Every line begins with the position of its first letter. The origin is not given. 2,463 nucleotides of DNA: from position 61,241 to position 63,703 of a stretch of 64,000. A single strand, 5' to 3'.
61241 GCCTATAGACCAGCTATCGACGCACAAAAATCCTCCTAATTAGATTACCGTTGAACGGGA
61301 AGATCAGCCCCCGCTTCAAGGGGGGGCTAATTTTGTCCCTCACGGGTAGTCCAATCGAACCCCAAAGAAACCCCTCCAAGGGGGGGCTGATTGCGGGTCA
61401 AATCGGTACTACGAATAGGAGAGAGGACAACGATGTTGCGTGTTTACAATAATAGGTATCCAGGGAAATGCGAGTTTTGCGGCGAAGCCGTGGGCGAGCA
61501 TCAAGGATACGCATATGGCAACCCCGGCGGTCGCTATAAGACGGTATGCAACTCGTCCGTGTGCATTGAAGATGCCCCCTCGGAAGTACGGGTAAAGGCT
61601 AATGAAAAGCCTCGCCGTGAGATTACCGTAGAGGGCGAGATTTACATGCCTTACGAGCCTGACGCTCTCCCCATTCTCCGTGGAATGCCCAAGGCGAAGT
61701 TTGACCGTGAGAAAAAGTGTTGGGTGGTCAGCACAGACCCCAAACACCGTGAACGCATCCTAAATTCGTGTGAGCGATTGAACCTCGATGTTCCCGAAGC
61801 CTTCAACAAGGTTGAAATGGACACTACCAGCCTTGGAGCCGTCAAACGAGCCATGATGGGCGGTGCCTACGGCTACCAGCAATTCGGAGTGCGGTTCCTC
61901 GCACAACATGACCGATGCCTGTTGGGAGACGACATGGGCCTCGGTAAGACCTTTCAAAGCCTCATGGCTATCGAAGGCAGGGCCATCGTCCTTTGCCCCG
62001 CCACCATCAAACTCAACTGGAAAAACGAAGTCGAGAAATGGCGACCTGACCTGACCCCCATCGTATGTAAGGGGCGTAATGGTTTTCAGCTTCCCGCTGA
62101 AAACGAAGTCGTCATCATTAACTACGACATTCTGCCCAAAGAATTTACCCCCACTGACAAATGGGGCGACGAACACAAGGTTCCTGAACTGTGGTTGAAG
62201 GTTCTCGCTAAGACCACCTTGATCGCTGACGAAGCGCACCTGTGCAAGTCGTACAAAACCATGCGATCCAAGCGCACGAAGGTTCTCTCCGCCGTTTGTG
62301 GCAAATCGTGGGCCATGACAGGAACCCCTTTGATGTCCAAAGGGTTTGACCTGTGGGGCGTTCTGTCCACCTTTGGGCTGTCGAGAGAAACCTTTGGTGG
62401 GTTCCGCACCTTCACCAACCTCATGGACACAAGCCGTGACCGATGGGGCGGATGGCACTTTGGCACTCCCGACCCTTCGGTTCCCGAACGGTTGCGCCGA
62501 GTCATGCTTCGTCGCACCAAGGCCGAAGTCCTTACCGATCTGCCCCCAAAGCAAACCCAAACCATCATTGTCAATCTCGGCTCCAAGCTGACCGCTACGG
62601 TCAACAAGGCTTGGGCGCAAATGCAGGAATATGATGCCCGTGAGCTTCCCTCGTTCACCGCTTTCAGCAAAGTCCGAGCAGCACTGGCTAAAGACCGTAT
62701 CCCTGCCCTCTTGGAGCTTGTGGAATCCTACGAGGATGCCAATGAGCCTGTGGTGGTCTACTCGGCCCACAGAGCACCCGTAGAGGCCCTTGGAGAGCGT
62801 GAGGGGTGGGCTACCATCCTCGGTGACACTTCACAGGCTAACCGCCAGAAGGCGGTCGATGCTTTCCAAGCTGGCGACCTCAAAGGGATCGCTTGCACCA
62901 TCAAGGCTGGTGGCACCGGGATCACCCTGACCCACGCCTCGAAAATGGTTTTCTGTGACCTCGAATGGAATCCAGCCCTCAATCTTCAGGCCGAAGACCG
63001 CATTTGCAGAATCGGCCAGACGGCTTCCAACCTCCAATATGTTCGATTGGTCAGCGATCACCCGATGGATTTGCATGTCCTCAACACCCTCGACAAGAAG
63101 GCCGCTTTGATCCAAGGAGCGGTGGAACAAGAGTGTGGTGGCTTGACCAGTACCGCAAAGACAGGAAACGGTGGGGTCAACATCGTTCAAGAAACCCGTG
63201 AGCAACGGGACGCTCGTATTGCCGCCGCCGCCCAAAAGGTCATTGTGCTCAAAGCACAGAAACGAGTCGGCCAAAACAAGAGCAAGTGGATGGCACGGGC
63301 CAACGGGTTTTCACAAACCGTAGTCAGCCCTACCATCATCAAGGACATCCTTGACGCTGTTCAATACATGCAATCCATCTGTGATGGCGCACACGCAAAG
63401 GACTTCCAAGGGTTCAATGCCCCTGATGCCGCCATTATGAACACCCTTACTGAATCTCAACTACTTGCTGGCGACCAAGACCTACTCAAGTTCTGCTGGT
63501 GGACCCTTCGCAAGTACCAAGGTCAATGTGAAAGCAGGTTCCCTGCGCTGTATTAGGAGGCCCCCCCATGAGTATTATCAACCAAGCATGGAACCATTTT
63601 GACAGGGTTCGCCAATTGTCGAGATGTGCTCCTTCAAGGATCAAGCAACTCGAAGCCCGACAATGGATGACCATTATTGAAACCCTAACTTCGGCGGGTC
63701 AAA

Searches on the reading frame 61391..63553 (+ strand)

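Call 5: search_protein_families(library=pfam, proteins=[window:61391-63553:+], max_evalue=0.01)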
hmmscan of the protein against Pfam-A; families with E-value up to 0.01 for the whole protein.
window:61391-63553:+ (721 aa): 2 families
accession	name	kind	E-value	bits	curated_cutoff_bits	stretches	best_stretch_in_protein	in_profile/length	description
PF00176.29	SNF2-rel_dom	-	2e-29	103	24.9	1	162-399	1-244/290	SNF2-related domain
PF00271.37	Helicase_C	-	1.5e-13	51.4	23.5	1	439-542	5-110/110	Helicase conserved C-terminal domain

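Call 8: search_protein_families(library=phrogs, proteins=[window:61391-63553:+], max_evalue=0.01)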
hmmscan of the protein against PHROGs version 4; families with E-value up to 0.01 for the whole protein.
window:61391-63553:+ (721 aa): 8 families
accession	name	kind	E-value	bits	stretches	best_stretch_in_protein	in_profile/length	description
phrog_62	-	DNA, RNA and nucleotide metabolism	4.7e-89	300.5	1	151-593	689-1148/1881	DNA helicase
phrog_29996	-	unknown function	4e-21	75.7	2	478-564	1064-1150/1189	-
phrog_16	-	DNA, RNA and nucleotide metabolism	2.5e-09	36.9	1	160-573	274-618/986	DNA helicase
phrog_1685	-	unknown function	5e-08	31.6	1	486-581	1457-1552/2278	-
phrog_23807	-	unknown function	1.7e-05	23.7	0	473-553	560-644/1053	-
phrog_26785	-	unknown function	8.5e-05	21.7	0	168-211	263-312/1087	-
phrog_11801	-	other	0.0016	16.6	1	161-218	869-934/2269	DNA methyltransferase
phrog_11354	-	unknown function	0.0036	18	1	485-572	12-99/116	-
